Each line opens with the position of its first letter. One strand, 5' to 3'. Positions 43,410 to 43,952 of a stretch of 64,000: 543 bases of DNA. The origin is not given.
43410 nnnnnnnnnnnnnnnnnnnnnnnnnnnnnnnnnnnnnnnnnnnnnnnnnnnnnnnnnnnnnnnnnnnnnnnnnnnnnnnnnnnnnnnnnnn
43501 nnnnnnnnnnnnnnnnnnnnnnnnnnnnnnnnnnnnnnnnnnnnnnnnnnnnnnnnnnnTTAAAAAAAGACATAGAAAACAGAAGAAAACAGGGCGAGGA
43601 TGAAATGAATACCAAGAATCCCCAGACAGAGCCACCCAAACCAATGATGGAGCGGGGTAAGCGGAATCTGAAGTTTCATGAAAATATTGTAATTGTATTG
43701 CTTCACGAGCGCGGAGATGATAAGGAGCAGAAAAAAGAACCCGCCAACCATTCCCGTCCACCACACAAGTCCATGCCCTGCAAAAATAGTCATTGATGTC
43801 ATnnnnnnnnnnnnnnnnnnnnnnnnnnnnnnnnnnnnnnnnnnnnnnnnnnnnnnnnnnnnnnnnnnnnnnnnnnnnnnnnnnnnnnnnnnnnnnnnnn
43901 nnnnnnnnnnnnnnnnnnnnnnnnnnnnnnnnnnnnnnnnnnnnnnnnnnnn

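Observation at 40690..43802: Minus-strand operon resembling an extracytoplasmic flavin electron-transfer chain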

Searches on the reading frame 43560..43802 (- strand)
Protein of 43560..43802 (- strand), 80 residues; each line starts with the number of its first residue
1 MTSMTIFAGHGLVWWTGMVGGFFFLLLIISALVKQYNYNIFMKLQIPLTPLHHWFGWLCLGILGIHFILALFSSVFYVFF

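Call 3: search_protein_families(library=pfam, proteins=[window:43560-43802:-], max_evalue=1)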
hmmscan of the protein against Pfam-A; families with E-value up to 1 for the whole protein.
window:43560-43802:- (80 aa): 3 families
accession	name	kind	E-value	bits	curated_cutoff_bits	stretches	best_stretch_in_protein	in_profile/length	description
PF01794.25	Ferric_reduct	-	0.015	15.8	28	2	11-48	74-113/121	Ferric reductase like transmembrane component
PF14358.11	DUF4405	-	0.053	14.5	26.7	1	22-69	8-64/66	Domain of unknown function (DUF4405)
PF12911.12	OppC_N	-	0.1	13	23.9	1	17-33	16-32/53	N-terminal TM domain of oligopeptide transport permease C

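Call 4: search_protein_families(library=ncbifam, proteins=[window:43560-43802:-], max_evalue=1)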
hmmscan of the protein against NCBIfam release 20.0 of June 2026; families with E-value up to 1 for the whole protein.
window:43560-43802:- (80 aa): 0 families

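Call 27: find_homologous_proteins(query=window:43560-43802:-, max_evalue=0.01)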
Query window:43560-43802:- (80 aa): 27 proteins with E <= 0.01 among 28 candidates.
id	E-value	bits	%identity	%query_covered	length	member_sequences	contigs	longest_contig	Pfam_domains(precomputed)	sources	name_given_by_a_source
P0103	1.1e-43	165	98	100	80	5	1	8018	-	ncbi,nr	ncbi:MAG: hypothetical protein HZB10_01410 [Candidatus Yonathbacteria bacterium]|nr:hypothetical pro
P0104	1.1e-38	149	90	100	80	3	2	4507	-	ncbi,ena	-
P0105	3.3e-37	144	85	89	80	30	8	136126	-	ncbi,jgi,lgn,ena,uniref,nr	ncbi:MAG: hypothetical protein COV32_00560 [Candidatus Yonathbacteria bacterium CG10_big_fil_rev_8_2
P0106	3.4e-36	141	82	89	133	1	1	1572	-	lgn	-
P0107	5.7e-36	140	86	96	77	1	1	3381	-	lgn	-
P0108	1.8e-35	139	80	100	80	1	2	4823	-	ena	-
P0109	1.4e-33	133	73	89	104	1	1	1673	-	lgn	-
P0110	1.5e-33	133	81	100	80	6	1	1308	-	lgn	-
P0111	1.5e-33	133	81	100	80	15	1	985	-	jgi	jgi:hypothetical protein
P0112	6.3e-33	131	77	89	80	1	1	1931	-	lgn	-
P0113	7.6e-33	131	78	100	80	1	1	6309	-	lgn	-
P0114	2.0e-32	129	74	86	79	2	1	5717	-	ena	-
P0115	8.1e-31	124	78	98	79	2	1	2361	-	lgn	-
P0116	8.2e-31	124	81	96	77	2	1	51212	-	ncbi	ncbi:MAG: hypothetical protein WC791_04385 [Candidatus Paceibacterota bacterium]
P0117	4.5e-30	122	76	85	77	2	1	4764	-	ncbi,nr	ncbi:MAG: hypothetical protein HZB12_03135 [Candidatus Yonathbacteria bacterium]|nr:hypothetical pro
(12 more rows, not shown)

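Call 36: search_protein_representatives(alignment_id=A2)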
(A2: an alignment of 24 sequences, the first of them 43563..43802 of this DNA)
Query: 24 sequences, 79 profile positions. Proteins with E-value up to 0.001 (for the whole library): 6; up to 1e-10: 4; up to 1e-30: 1. The best 6 are listed.
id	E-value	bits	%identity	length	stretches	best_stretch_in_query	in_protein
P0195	1.2e-33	131.4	-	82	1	3-79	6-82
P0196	3.0e-20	88.5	-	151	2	6-74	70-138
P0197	1.7e-17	79.6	-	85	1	5-79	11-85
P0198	2.7e-14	69.4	-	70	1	3-49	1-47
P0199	5.2e-10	55.7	-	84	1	5-41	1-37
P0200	8.0e-04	35.8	-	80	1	3-79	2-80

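Call 40: search_solved_structures(query=A2, max_evalue=10, show_alignments=3)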
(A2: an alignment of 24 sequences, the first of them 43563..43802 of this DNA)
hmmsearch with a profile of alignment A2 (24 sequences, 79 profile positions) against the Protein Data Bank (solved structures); distinct sequences matched with E-value up to 10: 0.

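Call 57: search_protein_families(library=pfam, alignment_id=A2, max_evalue=1)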
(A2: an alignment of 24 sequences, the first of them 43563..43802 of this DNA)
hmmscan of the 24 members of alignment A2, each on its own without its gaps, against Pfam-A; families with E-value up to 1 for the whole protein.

A. member 1, window:43563-43802:- (80 aa): 3 families
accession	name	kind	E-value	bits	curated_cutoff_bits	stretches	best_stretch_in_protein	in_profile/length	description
PF01794.25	Ferric_reduct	-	0.015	15.8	28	2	11-48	74-113/121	Ferric reductase like transmembrane component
PF14358.11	DUF4405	-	0.053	14.5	26.7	1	22-69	8-64/66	Domain of unknown function (DUF4405)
PF12911.12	OppC_N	-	0.1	13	23.9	1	17-33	16-32/53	N-terminal TM domain of oligopeptide transport permease C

B. families by the number of members that match (of 24 scanned): 9 families
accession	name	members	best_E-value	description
PF01794.25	Ferric_reduct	24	0.00038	Ferric reductase like transmembrane component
PF01292.26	Ni_hydr_CYTB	7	0.0096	Prokaryotic cytochrome b561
PF14358.11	DUF4405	6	0.00061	Domain of unknown function (DUF4405)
PF12911.12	OppC_N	6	0.063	N-terminal TM domain of oligopeptide transport permease C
PF16192.10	PMT_4TMC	2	0.0035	C-terminal four TMM region of protein-O-mannosyltransferase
PF19893.4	DUF6366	1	0.15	Family of unknown function (DUF6366)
PF25612.1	DUF7940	1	0.29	Family of unknown function (DUF7940)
PF06208.17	BDV_G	1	0.37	Borna disease virus G protein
PF21314.2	TM_ErbB1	1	0.94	Epidermal growth factor receptor transmembrane-juxtamembrane segment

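Call 71: predict_structure(alignment_id=A4)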
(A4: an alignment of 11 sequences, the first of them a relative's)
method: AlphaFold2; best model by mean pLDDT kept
length: 151 residues; sequences in the alignment: 11
mean_pLDDT: 71.9   pTM: 0.44
mean pLDDT of the five models: 71.9, 68.1, 66.9, 65.9, 63.7
residues with pLDDT >= 90: 6; 70-90: 82; 50-70: 59; < 50: 4
segments of 3 or more residues with pLDDT < 50: 69-71
pLDDT, mean of each block of 10 residues (from residue 1): 61 73 75 61 63 70 54 69 80 77 61 78 83 83 91 73
secondary structure, 60 per line:
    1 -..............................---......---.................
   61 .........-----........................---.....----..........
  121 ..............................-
elements in order: H2-31 H35-40 H44-69 H75-98 H102-106 H111-150

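Call 79: find_encoding_contigs(protein=P0196, flank=6000, max_places=2)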
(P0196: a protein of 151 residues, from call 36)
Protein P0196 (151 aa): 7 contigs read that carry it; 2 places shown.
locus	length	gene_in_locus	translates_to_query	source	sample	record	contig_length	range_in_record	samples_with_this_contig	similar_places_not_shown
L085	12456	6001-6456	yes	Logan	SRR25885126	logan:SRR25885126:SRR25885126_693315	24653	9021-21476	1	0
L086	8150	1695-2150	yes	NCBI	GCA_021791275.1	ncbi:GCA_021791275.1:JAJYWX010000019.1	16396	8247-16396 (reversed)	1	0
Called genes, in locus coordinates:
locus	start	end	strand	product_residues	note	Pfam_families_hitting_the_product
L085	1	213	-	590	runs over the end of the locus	PF00535:Glycos_transf_2, PF10111:Glyco_tranf_2_2, PF02709:Glyco_transf_7C (faint), PF13712:Glyco_tranf_2_5 (faint), PF13632:Glyco_trans_2_3 (faint), PF00535:Glycos_transf_2, PF13641:Glyco_tranf_2_3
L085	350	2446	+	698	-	PF00704:Glyco_hydro_18, PF13540:RCC1_2 (faint)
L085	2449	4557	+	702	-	PF00082:Peptidase_S8, PF13540:RCC1_2 (faint), PF20399:PH_20 (faint)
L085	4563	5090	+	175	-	-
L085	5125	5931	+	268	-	PF00535:Glycos_transf_2, PF10111:Glyco_tranf_2_2, PF13641:Glyco_tranf_2_3, PF13632:Glyco_trans_2_3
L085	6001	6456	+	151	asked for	-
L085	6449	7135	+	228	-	PF00970:FAD_binding_6 (weak), PF00175:NAD_binding_1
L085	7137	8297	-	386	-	PF02463:SMC_N (faint), PF00005:ABC_tran, PF13304:AAA_21 (faint), PF14524:Wzt_C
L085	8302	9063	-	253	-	PF01061:ABC2_membrane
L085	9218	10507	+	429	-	-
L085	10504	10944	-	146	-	-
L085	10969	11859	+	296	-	PF00535:Glycos_transf_2, PF10111:Glyco_tranf_2_2 (weak), PF13641:Glyco_tranf_2_3, PF13632:Glyco_trans_2_3 (weak)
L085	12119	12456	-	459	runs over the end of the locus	PF01637:ATPase_2 (weak), PF13173:AAA_14, PF13401:AAA_22 (faint), PF13635:DUF4143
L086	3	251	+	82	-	?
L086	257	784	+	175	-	-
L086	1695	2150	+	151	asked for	-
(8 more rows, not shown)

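Call 80: find_encoding_contigs(protein=P0197, flank=6000, max_places=2)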
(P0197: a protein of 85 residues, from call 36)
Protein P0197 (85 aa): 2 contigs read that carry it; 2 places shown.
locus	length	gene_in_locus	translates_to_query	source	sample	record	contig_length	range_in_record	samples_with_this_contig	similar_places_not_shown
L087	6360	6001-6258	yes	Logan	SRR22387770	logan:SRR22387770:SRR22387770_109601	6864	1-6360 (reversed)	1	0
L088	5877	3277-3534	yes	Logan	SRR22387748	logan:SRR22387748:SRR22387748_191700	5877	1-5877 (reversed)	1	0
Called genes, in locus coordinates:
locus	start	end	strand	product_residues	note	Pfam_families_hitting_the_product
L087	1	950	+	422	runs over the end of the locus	PF12704:MacB_PCD, PF02687:FtsX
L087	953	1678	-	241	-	-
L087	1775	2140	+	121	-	-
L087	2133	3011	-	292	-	PF00849:PseudoU_synth_2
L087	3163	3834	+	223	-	PF00072:Response_reg, PF00486:Trans_reg_C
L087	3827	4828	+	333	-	PF00512:HisKA, PF02518:HATPase_c, PF13589:HATPase_c_3 (weak)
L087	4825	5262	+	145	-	PF04205:FMN_bind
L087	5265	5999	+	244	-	PF02424:ApbE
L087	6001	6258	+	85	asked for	-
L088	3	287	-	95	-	?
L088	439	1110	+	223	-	PF00072:Response_reg, PF00486:Trans_reg_C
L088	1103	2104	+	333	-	PF00512:HisKA, PF02518:HATPase_c, PF13589:HATPase_c_3 (weak)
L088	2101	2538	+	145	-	PF04205:FMN_bind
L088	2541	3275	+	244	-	PF02424:ApbE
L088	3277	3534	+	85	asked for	-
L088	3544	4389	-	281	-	PF02673:BacA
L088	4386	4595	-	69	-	-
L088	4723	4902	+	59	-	-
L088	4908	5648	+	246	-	PF01435:Peptidase_M48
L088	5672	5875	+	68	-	?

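Call 82: find_encoding_contigs(protein=P0200, flank=6000, max_places=2)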
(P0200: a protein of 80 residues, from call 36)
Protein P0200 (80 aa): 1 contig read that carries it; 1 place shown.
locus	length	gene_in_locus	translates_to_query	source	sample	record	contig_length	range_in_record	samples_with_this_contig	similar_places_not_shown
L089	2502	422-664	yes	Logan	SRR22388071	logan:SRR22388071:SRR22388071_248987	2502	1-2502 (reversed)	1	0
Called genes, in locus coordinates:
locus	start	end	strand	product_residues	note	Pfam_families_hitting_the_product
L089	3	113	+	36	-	?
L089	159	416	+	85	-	-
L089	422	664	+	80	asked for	-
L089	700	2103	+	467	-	PF00324:AA_permease, PF13520:AA_permease_2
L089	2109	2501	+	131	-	?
